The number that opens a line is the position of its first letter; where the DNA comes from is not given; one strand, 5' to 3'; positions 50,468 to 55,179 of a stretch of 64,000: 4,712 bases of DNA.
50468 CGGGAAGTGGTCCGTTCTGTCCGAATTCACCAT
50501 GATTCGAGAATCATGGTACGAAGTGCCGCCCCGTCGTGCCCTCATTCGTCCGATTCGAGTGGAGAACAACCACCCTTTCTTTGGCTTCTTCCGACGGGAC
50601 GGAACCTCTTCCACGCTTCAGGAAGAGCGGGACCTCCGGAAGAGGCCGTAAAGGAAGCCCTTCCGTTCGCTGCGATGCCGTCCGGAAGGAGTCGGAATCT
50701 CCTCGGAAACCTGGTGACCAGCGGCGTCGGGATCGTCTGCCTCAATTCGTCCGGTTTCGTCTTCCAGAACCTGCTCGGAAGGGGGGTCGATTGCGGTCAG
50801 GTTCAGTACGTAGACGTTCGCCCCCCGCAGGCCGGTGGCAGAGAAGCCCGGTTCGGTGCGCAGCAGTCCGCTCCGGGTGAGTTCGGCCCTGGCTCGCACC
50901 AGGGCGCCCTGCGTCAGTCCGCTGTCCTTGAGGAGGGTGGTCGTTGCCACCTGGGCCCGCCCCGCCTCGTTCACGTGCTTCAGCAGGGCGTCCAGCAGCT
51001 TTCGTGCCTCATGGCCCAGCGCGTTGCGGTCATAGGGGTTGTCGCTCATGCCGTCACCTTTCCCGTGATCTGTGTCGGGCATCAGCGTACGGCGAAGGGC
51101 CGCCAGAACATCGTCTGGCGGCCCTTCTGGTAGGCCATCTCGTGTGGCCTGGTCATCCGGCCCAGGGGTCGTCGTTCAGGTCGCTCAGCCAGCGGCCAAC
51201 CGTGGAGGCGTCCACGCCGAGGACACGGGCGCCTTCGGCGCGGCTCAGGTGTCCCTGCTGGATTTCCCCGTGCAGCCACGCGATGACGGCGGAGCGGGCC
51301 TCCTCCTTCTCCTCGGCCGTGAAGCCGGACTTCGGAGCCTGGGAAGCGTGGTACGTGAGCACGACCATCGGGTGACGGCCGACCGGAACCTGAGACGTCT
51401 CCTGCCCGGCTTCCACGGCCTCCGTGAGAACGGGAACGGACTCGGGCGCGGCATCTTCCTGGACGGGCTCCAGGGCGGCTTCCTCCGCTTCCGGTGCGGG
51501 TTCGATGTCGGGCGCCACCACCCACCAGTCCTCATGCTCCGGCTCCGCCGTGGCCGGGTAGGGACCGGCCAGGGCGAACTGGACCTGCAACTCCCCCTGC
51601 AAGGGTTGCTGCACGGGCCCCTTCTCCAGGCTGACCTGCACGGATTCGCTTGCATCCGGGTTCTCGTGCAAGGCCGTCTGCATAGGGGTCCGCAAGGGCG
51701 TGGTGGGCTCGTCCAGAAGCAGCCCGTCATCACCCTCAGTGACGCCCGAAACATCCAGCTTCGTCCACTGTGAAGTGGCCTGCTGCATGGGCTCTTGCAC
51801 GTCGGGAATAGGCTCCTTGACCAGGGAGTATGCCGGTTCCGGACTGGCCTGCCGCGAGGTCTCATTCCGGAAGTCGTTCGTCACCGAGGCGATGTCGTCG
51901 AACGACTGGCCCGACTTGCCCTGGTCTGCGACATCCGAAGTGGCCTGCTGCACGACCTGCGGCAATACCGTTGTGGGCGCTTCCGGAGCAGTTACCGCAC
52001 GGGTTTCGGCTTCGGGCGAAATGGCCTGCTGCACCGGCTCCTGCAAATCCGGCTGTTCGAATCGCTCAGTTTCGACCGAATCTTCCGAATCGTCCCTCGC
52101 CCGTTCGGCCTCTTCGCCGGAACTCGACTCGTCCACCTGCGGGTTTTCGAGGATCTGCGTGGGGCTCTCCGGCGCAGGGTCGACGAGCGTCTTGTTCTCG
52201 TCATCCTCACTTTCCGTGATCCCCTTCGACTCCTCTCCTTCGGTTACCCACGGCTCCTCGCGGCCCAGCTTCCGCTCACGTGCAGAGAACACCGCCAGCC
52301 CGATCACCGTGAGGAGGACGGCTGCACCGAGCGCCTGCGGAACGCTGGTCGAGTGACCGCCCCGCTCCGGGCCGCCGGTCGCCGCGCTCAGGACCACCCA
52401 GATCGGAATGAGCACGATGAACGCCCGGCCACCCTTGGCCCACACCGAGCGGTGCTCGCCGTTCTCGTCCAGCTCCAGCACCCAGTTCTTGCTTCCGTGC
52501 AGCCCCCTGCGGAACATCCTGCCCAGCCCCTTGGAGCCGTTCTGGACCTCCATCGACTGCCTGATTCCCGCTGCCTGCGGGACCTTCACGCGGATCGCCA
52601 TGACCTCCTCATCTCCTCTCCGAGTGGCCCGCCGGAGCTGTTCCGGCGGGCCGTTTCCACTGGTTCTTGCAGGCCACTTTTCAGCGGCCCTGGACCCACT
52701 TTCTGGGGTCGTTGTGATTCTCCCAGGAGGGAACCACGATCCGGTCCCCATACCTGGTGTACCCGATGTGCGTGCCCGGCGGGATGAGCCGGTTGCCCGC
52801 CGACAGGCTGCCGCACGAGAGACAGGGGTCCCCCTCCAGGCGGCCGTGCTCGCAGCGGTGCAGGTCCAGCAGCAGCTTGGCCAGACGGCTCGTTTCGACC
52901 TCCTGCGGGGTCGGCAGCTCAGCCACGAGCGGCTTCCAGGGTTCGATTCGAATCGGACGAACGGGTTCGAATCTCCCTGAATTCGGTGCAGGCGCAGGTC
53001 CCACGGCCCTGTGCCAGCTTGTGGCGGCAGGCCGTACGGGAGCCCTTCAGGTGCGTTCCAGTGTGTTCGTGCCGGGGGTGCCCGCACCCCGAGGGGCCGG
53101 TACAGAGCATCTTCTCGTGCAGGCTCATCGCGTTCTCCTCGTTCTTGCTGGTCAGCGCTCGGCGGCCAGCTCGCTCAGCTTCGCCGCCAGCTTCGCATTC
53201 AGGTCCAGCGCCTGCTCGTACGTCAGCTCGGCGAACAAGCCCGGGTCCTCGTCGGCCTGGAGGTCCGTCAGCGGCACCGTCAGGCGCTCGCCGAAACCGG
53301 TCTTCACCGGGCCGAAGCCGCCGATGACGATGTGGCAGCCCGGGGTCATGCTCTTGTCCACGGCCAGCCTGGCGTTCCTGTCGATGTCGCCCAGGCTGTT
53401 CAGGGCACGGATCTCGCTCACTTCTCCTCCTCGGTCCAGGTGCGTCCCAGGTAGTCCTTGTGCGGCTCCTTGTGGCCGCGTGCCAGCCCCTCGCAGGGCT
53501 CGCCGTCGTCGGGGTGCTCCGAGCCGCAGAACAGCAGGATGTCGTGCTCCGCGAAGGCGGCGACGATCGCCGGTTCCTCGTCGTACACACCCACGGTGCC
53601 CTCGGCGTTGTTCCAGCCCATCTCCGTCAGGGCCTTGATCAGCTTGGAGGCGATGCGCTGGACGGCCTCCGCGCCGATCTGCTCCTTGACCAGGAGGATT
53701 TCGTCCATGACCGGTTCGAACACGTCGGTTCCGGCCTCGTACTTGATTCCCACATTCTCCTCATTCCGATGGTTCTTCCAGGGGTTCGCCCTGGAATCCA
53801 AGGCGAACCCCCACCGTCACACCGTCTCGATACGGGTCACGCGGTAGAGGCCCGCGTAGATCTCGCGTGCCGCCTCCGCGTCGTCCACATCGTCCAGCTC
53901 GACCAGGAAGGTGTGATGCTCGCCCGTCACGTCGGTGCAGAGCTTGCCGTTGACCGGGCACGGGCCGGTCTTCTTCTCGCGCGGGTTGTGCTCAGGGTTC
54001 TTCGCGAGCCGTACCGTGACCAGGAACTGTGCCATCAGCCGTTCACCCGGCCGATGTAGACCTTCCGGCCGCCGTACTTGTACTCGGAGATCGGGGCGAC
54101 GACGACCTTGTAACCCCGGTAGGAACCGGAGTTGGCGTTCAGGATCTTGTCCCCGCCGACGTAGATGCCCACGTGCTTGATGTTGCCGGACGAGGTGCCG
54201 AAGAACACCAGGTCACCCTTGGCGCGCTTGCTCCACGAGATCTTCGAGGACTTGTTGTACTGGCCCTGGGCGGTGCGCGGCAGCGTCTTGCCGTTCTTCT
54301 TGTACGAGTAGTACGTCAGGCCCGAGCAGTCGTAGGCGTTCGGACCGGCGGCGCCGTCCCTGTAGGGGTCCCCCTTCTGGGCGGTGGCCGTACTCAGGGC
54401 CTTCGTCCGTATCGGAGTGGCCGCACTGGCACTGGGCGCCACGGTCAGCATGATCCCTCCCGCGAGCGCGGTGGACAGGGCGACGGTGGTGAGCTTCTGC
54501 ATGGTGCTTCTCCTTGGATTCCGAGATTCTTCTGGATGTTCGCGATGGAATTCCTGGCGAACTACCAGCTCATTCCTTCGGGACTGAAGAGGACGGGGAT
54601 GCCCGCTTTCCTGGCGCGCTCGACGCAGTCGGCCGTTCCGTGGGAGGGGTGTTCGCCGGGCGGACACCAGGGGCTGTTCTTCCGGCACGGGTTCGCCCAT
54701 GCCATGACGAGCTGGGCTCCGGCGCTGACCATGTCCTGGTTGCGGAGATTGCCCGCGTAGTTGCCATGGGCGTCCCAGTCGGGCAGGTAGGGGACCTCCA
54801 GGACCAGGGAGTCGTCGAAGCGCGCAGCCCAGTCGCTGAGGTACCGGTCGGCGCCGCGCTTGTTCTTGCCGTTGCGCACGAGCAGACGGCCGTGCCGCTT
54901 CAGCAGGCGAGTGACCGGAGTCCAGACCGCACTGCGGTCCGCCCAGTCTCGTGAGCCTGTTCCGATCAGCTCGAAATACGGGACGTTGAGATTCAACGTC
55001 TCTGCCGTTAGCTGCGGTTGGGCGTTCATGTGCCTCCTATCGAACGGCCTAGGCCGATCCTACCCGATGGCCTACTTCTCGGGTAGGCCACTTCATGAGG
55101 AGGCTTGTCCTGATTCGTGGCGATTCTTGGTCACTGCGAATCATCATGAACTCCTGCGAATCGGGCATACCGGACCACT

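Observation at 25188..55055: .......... palindrome family in front of six leftward transcription units: candidate regulon of the GntR/HutC-type regulator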

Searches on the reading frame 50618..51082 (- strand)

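Call 62: search_protein_families(library=pfam, proteins=[window:50618-51082:-], max_evalue=0.01)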
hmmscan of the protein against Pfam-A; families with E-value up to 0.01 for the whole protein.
window:50618-51082:- (154 aa): 1 family
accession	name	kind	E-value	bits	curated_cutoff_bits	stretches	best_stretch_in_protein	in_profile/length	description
PF13730.12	HTH_36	-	0.0056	16.9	25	1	22-74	3-55/55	Helix-turn-helix domain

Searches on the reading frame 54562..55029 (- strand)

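Call 7: search_protein_families(library=pfam, proteins=[window:54562-55029:-], max_evalue=0.01)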
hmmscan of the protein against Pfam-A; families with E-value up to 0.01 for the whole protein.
window:54562-55029:- (155 aa): 1 family
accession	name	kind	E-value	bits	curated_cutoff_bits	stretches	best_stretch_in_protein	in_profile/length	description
PF10686.14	YAcAr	-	7.9e-10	38.9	28.2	1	24-88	6-66/66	YspA, cpYpsA-related SLOG family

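Call 67: search_protein_families(library=phrogs, proteins=[window:54562-55029:-], max_evalue=0.001)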
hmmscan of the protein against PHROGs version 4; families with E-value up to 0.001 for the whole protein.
window:54562-55029:- (155 aa): 2 families
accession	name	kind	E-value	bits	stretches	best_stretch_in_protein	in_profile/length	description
phrog_289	-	other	1.3e-18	68.2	1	18-147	22-136/500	GTP-binding domain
phrog_16939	-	unknown function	1.7e-13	51.4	1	22-147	4-119/330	-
